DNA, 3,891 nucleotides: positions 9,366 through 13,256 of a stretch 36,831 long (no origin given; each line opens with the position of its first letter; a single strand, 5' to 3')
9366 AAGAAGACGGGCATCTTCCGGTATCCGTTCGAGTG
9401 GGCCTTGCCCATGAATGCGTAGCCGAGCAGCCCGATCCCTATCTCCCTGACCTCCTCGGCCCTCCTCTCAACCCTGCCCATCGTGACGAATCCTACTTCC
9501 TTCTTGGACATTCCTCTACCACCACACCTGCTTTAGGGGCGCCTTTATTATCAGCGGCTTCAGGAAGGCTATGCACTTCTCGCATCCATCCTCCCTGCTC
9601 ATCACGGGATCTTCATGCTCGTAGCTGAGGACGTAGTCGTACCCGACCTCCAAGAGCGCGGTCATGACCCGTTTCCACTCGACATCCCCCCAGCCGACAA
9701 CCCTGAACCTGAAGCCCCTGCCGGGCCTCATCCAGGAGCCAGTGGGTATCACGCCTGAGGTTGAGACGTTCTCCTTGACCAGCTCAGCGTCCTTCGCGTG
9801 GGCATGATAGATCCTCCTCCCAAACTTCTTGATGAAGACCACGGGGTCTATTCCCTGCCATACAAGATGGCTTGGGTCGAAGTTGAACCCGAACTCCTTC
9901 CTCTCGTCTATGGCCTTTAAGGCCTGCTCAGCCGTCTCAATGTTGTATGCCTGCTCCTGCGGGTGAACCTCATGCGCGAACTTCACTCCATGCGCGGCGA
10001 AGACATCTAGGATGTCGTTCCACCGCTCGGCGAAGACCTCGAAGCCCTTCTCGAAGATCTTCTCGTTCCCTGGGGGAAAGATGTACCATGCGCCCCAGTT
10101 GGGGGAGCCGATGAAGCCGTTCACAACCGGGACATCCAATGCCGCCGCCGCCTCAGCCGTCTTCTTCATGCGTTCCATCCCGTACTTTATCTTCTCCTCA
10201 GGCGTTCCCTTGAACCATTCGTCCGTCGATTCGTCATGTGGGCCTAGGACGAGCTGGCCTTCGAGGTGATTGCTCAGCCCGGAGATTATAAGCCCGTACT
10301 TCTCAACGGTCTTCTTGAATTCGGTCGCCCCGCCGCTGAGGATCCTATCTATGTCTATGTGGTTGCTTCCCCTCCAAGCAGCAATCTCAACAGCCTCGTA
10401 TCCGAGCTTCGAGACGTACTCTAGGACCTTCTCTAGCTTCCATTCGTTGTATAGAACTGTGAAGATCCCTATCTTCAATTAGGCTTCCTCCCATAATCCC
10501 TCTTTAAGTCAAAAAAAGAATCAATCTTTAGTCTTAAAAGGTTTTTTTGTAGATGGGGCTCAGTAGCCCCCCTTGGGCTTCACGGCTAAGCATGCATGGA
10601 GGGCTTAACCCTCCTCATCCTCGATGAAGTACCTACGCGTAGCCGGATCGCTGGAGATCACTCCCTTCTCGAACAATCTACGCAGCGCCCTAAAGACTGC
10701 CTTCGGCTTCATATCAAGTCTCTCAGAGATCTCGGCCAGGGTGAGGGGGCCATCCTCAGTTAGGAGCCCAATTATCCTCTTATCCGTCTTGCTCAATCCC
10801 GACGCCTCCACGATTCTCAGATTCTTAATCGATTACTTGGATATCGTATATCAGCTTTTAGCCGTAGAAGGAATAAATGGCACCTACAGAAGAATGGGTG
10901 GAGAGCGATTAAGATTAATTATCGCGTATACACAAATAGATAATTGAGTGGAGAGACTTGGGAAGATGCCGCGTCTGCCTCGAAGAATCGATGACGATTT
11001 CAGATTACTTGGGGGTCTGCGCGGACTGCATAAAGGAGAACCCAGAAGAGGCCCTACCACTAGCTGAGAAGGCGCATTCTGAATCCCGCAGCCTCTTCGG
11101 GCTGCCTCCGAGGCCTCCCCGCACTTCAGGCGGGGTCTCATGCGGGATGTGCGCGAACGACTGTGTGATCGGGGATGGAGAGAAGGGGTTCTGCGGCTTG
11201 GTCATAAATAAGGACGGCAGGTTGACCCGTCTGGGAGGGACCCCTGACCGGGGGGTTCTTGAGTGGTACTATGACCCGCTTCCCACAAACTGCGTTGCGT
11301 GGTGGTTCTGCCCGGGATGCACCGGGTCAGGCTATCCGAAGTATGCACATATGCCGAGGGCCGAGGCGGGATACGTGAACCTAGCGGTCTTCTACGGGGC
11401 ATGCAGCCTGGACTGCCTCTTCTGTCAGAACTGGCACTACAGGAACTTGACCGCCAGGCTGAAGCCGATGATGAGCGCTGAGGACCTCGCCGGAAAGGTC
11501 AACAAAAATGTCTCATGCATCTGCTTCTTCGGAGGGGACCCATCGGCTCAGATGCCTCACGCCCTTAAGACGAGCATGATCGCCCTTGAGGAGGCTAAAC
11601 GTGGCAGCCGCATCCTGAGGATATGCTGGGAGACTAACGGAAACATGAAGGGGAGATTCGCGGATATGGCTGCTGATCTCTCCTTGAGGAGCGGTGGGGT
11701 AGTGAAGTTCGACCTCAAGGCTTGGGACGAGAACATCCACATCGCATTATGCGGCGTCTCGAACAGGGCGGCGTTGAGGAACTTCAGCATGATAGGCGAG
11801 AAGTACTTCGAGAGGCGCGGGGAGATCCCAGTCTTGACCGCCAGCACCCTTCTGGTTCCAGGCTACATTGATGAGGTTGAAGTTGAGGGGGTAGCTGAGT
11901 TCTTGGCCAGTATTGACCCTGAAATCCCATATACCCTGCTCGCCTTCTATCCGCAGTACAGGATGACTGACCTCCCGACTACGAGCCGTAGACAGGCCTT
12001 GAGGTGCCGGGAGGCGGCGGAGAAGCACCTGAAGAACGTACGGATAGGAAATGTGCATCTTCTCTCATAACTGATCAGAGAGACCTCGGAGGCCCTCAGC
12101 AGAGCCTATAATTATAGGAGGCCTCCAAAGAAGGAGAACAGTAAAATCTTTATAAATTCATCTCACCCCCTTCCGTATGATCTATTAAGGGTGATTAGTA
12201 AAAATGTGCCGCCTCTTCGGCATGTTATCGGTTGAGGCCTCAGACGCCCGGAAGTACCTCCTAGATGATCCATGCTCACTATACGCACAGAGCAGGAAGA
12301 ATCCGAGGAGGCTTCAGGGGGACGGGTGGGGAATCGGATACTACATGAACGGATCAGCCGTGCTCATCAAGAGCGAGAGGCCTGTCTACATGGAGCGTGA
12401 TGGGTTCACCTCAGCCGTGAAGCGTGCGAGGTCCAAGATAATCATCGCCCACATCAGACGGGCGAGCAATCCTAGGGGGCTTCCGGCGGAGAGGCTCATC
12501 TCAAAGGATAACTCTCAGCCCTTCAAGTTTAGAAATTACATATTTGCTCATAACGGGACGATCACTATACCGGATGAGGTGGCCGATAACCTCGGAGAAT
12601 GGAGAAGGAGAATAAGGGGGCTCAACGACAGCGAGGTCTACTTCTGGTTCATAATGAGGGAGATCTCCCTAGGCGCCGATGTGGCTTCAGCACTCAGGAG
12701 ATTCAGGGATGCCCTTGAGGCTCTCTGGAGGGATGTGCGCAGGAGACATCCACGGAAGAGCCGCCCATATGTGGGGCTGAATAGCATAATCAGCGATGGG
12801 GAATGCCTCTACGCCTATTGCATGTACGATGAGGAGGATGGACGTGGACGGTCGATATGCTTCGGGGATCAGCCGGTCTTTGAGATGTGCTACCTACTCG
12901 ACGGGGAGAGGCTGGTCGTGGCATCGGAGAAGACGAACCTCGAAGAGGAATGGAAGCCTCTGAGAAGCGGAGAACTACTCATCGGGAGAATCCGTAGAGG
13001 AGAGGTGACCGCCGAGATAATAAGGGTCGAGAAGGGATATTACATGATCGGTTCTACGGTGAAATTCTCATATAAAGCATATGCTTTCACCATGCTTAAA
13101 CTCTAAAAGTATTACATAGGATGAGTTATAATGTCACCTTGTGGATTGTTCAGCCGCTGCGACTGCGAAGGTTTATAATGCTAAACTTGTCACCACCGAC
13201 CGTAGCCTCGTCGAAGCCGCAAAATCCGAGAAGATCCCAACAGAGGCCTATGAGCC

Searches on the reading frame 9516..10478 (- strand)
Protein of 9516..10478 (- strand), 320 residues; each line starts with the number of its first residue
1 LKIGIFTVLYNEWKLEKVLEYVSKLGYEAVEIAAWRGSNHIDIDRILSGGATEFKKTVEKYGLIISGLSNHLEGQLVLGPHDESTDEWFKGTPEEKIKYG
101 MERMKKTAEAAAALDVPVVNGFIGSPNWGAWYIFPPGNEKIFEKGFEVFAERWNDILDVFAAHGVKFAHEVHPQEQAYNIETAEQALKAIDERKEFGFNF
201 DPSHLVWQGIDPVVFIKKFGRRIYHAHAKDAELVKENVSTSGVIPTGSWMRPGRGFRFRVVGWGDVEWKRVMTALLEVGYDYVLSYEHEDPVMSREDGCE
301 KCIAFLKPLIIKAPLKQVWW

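Call 17: search_protein_families(library=pfam, proteins=[window:9516-10478:-], max_evalue=0.00001)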
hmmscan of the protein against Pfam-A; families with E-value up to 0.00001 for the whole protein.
window:9516-10478:- (320 aa): 1 family
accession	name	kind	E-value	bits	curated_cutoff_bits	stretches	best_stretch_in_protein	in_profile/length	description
PF01261.30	AP_endonuc_2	-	6.1e-37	128.1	31.1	1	20-308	2-248/249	Xylose isomerase-like TIM barrel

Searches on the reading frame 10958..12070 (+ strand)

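Call 17: search_protein_families(library=pfam, proteins=[window:10958-12070:+], max_evalue=0.00001)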
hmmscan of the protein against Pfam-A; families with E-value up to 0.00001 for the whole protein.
window:10958-12070:+ (370 aa): 1 family
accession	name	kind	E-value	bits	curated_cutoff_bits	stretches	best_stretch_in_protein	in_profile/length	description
PF04055.27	Radical_SAM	-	3.8e-13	50.4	29.5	1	145-306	3-157/166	Radical SAM superfamily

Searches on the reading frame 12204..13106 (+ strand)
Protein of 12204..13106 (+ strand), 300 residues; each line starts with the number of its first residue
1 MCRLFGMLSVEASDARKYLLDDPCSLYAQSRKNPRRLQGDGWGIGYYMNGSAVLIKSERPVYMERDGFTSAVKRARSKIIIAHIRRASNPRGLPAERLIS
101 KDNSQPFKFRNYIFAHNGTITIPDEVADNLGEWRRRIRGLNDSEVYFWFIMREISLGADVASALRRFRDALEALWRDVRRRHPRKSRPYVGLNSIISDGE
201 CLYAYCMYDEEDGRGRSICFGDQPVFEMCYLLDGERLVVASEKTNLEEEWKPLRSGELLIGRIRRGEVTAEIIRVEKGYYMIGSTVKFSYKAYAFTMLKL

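Call 17: search_protein_families(library=pfam, proteins=[window:12204-13106:+], max_evalue=0.00001)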
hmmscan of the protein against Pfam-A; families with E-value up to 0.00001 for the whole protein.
window:12204-13106:+ (300 aa): 2 families
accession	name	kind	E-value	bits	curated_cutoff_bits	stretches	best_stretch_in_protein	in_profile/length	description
PF13230.11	GATase_4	-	1.2e-18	67.4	23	1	1-271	1-256/272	Glutamine amidotransferases class-II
PF13522.11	GATase_6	-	1.8e-07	31.6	27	1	101-181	27-102/130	Glutamine amidotransferase domain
